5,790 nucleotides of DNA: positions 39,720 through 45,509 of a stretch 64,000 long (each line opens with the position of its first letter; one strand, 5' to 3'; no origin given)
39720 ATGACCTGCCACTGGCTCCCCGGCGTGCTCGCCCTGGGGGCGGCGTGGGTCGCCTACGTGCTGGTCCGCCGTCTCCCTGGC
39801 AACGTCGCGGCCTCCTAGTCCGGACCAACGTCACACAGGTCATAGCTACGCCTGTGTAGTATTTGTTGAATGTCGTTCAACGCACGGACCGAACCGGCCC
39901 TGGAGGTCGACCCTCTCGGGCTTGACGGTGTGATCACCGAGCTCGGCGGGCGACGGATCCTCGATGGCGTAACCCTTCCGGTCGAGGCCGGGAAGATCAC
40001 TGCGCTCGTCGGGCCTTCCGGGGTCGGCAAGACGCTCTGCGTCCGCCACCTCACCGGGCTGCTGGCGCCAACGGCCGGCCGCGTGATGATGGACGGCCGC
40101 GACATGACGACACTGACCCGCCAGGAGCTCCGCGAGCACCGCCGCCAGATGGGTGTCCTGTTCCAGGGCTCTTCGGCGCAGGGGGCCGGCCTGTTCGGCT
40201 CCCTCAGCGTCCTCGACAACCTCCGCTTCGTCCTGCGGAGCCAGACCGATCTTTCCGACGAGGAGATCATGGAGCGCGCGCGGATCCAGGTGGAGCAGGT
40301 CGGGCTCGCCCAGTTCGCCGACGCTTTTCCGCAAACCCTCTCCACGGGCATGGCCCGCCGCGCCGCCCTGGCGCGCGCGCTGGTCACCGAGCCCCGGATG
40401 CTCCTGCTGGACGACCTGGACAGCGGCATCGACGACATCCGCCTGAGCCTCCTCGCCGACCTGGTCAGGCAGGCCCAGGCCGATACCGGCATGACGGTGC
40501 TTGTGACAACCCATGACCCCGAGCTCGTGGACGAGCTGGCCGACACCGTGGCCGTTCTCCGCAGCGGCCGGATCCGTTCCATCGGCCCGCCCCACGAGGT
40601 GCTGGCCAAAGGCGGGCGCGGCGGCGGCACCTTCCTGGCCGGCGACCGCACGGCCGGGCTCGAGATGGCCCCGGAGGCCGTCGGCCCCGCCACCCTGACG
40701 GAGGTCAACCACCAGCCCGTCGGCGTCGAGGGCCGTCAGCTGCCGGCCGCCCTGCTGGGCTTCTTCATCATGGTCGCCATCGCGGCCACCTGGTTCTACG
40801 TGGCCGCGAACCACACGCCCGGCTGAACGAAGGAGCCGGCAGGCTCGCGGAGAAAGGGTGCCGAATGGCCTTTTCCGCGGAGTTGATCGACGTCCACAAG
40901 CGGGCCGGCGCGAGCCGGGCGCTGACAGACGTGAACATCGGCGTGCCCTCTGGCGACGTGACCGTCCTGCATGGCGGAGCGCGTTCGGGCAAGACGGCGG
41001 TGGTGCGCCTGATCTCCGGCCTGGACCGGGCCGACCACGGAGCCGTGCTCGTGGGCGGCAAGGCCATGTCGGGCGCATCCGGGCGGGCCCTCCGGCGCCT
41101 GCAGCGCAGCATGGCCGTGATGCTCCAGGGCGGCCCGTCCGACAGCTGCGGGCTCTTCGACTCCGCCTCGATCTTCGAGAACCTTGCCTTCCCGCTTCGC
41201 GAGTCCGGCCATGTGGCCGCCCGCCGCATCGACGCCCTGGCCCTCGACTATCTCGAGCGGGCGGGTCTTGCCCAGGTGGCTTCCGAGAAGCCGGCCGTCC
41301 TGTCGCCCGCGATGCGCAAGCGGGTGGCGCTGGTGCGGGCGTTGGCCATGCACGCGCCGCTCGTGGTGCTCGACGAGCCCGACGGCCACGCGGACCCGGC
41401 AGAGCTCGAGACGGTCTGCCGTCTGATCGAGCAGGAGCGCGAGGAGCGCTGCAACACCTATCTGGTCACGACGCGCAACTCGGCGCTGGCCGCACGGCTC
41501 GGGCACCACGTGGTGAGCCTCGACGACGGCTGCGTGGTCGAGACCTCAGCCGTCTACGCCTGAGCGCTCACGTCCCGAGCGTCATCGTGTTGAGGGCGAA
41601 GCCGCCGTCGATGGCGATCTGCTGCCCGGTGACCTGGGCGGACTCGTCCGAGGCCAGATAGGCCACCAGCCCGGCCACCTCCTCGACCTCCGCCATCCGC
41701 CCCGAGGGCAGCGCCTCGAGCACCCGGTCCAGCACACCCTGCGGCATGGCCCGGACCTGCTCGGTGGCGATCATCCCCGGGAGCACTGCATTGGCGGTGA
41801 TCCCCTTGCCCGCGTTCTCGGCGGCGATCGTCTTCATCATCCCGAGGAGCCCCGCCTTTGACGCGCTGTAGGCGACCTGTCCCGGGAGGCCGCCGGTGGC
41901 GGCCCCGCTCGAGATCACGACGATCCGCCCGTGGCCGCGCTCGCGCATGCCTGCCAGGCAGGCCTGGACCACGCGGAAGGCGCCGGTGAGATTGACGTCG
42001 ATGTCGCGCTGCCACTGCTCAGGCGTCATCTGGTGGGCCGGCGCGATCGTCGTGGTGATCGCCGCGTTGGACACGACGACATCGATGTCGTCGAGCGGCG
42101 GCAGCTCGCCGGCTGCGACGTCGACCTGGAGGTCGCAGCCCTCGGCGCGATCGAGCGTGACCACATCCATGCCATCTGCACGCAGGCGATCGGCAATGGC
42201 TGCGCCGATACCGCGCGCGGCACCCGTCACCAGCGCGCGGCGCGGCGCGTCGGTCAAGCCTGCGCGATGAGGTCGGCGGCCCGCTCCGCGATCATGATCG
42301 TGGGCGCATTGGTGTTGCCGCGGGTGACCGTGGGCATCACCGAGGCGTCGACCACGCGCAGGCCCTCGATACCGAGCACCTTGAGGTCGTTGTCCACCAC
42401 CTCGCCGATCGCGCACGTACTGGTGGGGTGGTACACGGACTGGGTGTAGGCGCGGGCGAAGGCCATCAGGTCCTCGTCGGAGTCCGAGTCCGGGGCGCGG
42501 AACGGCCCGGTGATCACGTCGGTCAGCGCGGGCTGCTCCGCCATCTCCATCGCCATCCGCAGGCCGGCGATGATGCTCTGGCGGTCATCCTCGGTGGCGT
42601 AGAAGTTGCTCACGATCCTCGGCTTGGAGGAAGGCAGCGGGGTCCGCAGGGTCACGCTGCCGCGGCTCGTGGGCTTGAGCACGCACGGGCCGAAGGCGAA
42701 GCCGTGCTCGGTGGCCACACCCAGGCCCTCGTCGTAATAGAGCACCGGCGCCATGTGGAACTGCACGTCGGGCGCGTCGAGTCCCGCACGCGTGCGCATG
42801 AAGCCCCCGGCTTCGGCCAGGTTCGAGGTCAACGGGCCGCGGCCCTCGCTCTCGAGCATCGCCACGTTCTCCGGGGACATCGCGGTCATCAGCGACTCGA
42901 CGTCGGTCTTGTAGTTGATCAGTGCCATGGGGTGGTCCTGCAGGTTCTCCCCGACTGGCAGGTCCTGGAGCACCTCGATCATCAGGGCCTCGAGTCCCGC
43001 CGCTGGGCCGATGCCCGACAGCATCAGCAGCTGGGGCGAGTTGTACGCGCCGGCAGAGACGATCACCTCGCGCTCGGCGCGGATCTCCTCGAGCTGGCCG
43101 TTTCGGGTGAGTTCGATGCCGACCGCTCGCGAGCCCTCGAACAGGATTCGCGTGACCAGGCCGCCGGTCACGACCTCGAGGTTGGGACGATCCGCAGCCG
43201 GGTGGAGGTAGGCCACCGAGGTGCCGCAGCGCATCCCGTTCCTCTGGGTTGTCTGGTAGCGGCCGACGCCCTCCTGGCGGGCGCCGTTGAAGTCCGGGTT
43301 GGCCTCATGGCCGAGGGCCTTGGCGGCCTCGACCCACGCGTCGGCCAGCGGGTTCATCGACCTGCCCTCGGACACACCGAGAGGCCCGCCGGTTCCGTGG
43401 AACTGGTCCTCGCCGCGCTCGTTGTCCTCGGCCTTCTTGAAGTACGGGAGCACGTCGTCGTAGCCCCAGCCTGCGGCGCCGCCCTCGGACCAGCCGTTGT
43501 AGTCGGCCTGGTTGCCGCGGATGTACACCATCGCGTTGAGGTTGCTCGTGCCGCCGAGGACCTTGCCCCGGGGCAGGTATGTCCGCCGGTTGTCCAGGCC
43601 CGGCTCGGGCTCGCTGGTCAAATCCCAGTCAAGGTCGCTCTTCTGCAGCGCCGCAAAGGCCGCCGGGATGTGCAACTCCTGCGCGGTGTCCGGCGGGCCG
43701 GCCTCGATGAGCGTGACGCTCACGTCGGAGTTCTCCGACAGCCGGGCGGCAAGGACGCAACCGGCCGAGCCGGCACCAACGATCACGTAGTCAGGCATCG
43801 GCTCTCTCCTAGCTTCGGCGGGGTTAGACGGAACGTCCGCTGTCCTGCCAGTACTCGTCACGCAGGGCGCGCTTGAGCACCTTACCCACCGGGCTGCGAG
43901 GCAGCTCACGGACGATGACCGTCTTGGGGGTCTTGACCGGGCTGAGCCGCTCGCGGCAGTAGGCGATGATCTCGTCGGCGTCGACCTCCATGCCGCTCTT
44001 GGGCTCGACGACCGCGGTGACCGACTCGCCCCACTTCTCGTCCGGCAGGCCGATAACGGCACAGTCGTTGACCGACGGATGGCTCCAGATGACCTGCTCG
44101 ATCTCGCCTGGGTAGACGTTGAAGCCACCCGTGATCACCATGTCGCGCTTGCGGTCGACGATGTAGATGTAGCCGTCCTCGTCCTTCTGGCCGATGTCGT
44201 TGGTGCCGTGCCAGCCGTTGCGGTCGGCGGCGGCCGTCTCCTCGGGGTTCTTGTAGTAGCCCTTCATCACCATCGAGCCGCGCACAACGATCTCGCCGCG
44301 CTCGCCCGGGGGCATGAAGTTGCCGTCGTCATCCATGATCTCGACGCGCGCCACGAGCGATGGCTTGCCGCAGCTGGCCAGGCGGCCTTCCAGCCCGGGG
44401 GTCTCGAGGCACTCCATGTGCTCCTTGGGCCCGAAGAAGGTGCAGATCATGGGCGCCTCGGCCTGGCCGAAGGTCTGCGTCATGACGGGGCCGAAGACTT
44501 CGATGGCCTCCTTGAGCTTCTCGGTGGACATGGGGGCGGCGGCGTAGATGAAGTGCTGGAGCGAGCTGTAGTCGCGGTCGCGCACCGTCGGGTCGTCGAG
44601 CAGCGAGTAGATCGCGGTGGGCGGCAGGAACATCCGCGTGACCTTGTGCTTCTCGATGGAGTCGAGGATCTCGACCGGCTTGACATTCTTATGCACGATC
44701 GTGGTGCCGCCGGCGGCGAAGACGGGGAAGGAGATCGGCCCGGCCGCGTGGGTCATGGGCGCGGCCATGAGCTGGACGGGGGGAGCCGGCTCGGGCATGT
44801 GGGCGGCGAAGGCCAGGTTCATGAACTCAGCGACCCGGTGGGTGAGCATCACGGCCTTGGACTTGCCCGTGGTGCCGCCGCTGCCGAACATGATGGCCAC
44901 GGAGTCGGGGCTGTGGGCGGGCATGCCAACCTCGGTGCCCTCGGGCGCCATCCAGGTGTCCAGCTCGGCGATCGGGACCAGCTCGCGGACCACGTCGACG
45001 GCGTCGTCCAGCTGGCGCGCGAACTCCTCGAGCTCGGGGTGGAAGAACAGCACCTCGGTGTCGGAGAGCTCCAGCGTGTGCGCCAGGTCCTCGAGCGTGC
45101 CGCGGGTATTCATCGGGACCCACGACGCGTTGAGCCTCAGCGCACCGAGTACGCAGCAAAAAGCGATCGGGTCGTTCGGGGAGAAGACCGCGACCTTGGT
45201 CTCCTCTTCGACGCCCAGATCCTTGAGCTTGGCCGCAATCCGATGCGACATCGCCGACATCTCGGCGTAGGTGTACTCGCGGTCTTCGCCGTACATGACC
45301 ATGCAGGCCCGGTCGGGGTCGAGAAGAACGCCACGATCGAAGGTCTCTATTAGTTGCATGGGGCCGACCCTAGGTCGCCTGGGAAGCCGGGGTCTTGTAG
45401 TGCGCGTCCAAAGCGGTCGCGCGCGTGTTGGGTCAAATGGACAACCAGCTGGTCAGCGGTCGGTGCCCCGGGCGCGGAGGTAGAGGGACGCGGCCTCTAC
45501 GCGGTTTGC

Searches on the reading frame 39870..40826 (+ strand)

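Call 73: search_protein_families(library=pfam, proteins=[window:39870-40826:+])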
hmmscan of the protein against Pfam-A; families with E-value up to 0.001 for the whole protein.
window:39870-40826:+ (318 aa): 6 families
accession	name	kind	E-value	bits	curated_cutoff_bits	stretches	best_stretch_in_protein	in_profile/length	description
PF00005.33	ABC_tran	-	7.6e-28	98.3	25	1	31-182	1-134/137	ABC transporter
PF13304.12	AAA_21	-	1.7e-09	38.6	27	1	156-221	237-304/304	AAA domain, putative AbiEii toxin, Type IV TA system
PF13401.12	AAA_22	-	7.8e-05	23.4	27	1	41-211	5-119/130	AAA domain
PF02463.25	SMC_N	-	0.00013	21.9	40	0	146-230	126-212/220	RecF/RecN/SMC N terminal domain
PF13191.12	AAA_16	-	0.00016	22.7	32.6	1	42-205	25-162/167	AAA ATPase domain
PF00004.35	AAA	-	0.00023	22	21.2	0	46-222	3-116/131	ATPase family associated with various cellular activities (AAA)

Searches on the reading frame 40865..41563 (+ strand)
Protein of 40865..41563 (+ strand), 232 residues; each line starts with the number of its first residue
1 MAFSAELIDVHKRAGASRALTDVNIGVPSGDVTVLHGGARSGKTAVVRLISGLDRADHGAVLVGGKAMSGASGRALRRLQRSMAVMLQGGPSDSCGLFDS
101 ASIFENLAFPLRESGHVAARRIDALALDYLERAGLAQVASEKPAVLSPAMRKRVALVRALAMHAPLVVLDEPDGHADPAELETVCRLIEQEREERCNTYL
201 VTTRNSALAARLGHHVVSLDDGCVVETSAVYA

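Call 73: search_protein_families(library=pfam, proteins=[window:40865-41563:+])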
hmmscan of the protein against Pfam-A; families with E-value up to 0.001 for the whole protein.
window:40865-41563:+ (232 aa): 1 family
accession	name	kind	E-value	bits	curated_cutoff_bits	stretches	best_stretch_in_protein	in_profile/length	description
PF00005.33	ABC_tran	-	1.2e-17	65.2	25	1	20-172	1-135/137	ABC transporter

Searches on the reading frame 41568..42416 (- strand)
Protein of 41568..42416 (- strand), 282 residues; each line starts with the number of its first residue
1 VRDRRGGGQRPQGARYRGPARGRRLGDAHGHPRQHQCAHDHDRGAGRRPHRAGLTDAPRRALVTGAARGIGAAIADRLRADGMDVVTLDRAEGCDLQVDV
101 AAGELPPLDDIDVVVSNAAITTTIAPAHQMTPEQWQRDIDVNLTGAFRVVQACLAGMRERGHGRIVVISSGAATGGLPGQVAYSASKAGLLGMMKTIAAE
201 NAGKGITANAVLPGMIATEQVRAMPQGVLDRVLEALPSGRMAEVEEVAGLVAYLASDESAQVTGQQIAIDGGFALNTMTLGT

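Call 73: search_protein_families(library=pfam, proteins=[window:41568-42416:-])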
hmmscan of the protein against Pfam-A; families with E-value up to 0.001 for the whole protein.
window:41568-42416:- (282 aa): 4 families
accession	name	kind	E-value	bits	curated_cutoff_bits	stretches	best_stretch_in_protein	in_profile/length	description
PF13561.12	adh_short_C2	-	8e-49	166.8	27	1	109-273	70-235/236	Enoyl-(Acyl carrier protein) reductase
PF00106.31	adh_short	-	1e-39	136.5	26.6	2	108-223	75-189/195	short chain dehydrogenase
PF01370.27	Epimerase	-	5.7e-08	32.9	20.9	1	61-179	1-124/240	NAD dependent epimerase/dehydratase family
PF08659.16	KR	-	1e-06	29.3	22.6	1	115-195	85-161/180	KR domain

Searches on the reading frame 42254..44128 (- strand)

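Call 73: search_protein_families(library=pfam, proteins=[window:42254-44128:-])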
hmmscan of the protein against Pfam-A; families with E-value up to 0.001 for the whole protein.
window:42254-44128:- (624 aa): 6 families
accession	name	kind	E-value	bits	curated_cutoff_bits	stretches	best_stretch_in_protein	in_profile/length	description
PF00732.25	GMC_oxred_N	-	4.3e-57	193.9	23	1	113-400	2-217/218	GMC oxidoreductase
PF05199.19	GMC_oxred_C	-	2e-32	113.1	24.6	1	486-614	1-139/139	GMC oxidoreductase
PF00890.30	FAD_binding_2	-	3.1e-07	30.4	20.4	0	113-146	1-33/414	FAD binding domain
PF01266.30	DAO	-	1.1e-06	28.8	27.9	1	113-367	1-209/353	FAD dependent oxidoreductase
PF13450.12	NAD_binding_8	-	1.1e-05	26.1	21.9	1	116-145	1-29/68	NAD(P)-binding Rossmann-like domain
PF05834.18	Lycopene_cycl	-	1.1e-05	25.2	23.4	1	113-145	1-34/380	Lycopene cyclase protein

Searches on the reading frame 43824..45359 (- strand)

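Call 73: search_protein_families(library=pfam, proteins=[window:43824-45359:-])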
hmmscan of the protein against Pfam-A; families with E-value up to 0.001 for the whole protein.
window:43824-45359:- (511 aa): 2 families
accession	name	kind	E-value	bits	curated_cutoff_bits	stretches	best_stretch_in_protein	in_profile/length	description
PF00501.34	AMP-binding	-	2.5e-65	221.2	29.9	1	14-369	8-384/384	AMP-binding enzyme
PF13193.12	AMP-binding_C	-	4.3e-19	69.7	24.5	1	419-493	1-76/76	AMP-binding enzyme C-terminal domain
